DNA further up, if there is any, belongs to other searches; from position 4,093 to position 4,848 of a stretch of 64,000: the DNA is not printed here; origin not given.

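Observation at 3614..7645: Compact dTMP/dTTP synthesis cluster with two tandem, divergent DHFR genes and an NDT-like gene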

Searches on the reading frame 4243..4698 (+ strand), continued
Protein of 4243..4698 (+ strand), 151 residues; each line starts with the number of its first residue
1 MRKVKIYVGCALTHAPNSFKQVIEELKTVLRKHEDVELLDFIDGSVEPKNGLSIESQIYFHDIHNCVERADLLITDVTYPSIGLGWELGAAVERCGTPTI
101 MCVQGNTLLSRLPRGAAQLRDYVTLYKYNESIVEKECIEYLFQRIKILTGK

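Call 43: search_protein_families(library=pfam, alignment_id=A3, max_evalue=0.01)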
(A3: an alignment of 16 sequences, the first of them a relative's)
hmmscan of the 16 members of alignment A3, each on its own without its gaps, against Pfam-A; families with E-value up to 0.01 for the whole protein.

A. member 1, P0003 (151 aa): 1 family
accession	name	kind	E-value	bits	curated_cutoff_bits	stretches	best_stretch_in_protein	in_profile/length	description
PF05014.21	Nuc_deoxyrib_tr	-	0.00075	20.1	28.8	1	6-93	1-88/117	Nucleoside 2-deoxyribosyltransferase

B. families by the number of members that match (of 16 scanned): 2 families
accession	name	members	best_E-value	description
PF05014.21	Nuc_deoxyrib_tr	7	7.8e-09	Nucleoside 2-deoxyribosyltransferase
PF15891.11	Nuc_deoxyri_tr2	1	0.0052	Nucleoside 2-deoxyribosyltransferase like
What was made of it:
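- On Nucleoside 2-deoxyribosyltransferase (Pfam PF05014): 7 of 16 relatives match at E < 0.01 (call 43).
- Closest known: Nucleoside 2-deoxyribosyltransferase. Same: 7 of 16 relatives match PF05014 weakly (call 43).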

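Call 47: search_protein_families(library=phrogs, proteins=[window:4243-4698:+, L001:5306-5821:+, L001:2137-2862:+], max_evalue=0.001)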
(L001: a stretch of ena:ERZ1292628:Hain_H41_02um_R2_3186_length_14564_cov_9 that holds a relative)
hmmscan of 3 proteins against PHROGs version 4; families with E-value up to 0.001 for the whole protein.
window:4243-4698:+ (151 aa): 0 families

L001:5306-5821:+ (171 aa): 0 families

L001:2137-2862:+ (241 aa): 0 families

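Call 52: find_encoding_contigs(protein=P0004, flank=3000, max_places=2)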
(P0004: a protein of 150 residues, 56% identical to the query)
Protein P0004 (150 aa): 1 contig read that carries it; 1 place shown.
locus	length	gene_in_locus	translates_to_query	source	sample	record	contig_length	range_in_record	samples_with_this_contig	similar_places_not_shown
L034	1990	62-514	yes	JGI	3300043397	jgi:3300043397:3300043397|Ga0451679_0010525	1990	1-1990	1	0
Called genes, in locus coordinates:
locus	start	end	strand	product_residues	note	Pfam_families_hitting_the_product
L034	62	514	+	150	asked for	PF05014:Nuc_deoxyrib_tr (weak)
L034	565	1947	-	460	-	PF02511:Thy1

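Call 61: find_homologous_proteins(query=A3, max_evalue=0.000001)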
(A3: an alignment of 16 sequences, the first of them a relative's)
Query A3 (16 sequences) (151 aa, profile of the alignment): 612 proteins with E <= 0.000001 among 4148 candidates; the best 120 are listed.
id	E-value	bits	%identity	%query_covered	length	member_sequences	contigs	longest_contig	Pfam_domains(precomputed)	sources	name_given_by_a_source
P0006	2.5e-58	214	48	89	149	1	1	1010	-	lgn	-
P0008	5.3e-57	210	50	76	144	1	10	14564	-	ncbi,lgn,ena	ncbi:MAG: hypothetical protein AAB970_00395 [Patescibacteria group bacterium]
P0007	4.5e-56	207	49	76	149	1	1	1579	-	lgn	-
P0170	8.9e-54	199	38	81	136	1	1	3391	-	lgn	-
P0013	1.7e-53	198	39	74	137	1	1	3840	-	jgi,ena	-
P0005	1.7e-53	198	41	92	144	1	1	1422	-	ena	-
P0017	2.0e-53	198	37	75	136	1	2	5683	-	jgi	jgi:hypothetical protein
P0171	2.4e-53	198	40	76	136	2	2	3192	-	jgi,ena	-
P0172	2.7e-53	198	34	77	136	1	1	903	-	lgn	-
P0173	4.5e-53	197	36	77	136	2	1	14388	-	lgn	-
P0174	5.9e-53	197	40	75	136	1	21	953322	-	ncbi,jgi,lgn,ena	jgi:hypothetical protein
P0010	7.0e-53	196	43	76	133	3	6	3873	-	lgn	-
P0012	1.0e-52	196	40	74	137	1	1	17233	-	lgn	-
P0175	1.7e-52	195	34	75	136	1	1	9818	-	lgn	-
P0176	2.3e-52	195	36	77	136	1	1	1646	-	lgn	-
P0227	6.8e-49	183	41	74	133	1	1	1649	PF05014.22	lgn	-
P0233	9.0e-49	183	43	75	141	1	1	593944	PF05014.22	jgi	jgi:hypothetical protein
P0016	1.6e-48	182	36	74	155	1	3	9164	-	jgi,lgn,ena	jgi:hypothetical protein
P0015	1.8e-47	179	38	95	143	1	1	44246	PF05014.22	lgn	-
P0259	2.9e-47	178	40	97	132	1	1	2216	PF05014.22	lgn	-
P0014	5.8e-47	177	42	85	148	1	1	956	PF05014.22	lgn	-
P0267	7.7e-47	177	39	85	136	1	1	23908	PF05014.22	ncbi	-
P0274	1.4e-46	176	40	75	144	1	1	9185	PF05014.22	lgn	-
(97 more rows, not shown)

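Call 62: find_related_loci(query=A3, collection=metagenome_contigs, flank=6000)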
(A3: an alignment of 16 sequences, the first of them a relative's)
Query A3 (151 aa) in metagenome_contigs; peptide patterns used: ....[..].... (x = any residue, [..] = any of these).
46 stretches matched a pattern; 37 encode a relative of the query (tblastn E <= 1e-3); 37 distinct loci.
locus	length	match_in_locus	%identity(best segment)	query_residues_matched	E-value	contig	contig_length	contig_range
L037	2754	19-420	47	1-134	8e-37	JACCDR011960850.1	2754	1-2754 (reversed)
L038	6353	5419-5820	45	1-134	6e-37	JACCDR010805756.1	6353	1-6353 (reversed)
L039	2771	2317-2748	42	1-148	2e-33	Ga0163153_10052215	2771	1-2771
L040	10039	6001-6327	50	2-116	6e-28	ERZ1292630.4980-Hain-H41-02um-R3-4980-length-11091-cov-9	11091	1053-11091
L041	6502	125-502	40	1-125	3e-25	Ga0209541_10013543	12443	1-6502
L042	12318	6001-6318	43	3-115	3e-25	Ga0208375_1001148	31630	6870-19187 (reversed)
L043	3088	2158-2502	40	5-129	1e-23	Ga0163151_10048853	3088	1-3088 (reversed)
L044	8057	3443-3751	42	3-112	7e-23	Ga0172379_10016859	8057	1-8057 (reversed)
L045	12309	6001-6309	41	4-112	7e-23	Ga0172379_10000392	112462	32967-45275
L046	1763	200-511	43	4-115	1e-22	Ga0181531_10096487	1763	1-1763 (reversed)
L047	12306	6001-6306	39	4-112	4e-22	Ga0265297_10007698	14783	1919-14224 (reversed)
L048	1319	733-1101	42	2-134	4e-22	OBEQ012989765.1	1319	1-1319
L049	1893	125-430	37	3-112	6e-22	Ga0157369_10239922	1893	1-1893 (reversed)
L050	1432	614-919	43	3-112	1e-21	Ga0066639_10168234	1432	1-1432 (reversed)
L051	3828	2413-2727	39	1-112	6e-21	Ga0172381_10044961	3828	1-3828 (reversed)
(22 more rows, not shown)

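Call 64: search_solved_structures(query=A3, max_evalue=0.01, show_alignments=4)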
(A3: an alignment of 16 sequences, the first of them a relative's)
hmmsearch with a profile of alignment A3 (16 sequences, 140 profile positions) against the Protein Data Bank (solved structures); distinct sequences matched with E-value up to 0.01: 16.
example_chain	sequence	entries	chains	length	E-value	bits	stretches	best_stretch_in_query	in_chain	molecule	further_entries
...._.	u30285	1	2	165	5.5e-10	42.7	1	45-117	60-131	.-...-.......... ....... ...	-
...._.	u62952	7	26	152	4.4e-09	39.8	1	46-117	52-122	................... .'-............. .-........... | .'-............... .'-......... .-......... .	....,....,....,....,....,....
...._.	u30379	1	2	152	7.5e-09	39.1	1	49-117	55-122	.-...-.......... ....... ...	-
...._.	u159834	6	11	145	1.5e-08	38.1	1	47-116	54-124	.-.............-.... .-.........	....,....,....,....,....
8os9_A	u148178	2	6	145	1.5e-08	38.1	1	47-116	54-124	2'-deoxynucleoside 5'-phosphate N-hydrolase 1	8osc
8rqd_C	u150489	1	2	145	1.5e-08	38.1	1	47-116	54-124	2'-deoxynucleoside 5'-phosphate N-hydrolase 1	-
8qhr_A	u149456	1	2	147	1.6e-08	38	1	47-116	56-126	2'-deoxynucleoside 5'-phosphate N-hydrolase 1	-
4p5e_A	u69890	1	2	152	1.7e-08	37.9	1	47-116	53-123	2'-deoxynucleoside 5'-phosphate N-hydrolase 1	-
9i3q_A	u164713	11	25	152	1.7e-08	37.9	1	47-116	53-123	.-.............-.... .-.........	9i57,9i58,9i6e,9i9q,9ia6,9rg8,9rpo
8rps_C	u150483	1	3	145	1.4e-07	35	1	51-116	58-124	2'-deoxynucleoside 5'-phosphate N-hydrolase 1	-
8qhq_A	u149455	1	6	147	1.6e-07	34.7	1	47-116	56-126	2'-deoxynucleoside 5'-phosphate N-hydrolase 1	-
8rpt_B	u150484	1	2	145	2.2e-07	34.3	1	54-116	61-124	2'-deoxynucleoside 5'-phosphate N-hydrolase 1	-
9d7j_A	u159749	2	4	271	0.00042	23.7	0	71-114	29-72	Oxidoreductase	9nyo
4hx9_A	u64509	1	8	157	0.0018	21.6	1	46-122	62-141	Nucleoside deoxyribosyltransferase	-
1f8x_A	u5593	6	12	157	0.0025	21.2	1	45-100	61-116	NUCLEOSIDE 2-DEOXYRIBOSYLTRANSFERASE | Nucleoside deoxyribosyltransferase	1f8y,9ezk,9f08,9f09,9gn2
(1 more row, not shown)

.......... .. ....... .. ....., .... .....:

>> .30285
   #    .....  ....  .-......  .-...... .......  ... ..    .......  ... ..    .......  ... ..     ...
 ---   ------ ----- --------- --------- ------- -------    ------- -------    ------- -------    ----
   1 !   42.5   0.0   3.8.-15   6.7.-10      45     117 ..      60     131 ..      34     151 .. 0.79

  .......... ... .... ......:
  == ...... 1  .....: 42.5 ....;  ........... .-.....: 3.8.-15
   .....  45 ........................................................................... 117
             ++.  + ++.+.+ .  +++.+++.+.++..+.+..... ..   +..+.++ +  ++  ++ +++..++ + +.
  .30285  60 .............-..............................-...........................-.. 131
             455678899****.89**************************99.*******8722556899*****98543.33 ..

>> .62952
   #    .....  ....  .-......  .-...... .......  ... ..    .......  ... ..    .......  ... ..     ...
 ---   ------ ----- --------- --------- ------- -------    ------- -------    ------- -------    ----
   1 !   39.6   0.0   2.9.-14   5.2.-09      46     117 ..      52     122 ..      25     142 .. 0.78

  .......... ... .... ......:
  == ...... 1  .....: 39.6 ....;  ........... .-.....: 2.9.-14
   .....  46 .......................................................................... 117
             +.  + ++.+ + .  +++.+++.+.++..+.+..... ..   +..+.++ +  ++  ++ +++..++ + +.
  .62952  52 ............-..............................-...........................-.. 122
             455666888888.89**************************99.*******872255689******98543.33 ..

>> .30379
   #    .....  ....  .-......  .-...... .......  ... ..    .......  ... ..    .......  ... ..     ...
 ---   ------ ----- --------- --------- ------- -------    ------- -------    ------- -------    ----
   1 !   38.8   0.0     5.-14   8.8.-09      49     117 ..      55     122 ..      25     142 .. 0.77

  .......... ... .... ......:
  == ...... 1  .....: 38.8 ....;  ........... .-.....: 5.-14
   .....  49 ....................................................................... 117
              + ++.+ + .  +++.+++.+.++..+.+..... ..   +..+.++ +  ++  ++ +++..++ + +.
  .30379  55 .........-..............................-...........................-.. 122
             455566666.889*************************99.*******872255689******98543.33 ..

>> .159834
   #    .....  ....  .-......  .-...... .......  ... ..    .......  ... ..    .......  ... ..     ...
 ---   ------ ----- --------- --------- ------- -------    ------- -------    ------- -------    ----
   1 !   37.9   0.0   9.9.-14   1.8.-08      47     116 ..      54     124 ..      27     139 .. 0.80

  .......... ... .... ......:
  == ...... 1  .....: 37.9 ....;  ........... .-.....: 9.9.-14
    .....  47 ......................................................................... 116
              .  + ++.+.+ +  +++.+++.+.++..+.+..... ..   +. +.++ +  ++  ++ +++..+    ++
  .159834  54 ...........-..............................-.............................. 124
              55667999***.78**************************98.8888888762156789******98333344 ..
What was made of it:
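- Closest known: Nucleoside 2-deoxyribosyltransferase. Different: The family profile scores 21 bits against 1f8x and 42.7 bits against Rcl (call 64).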
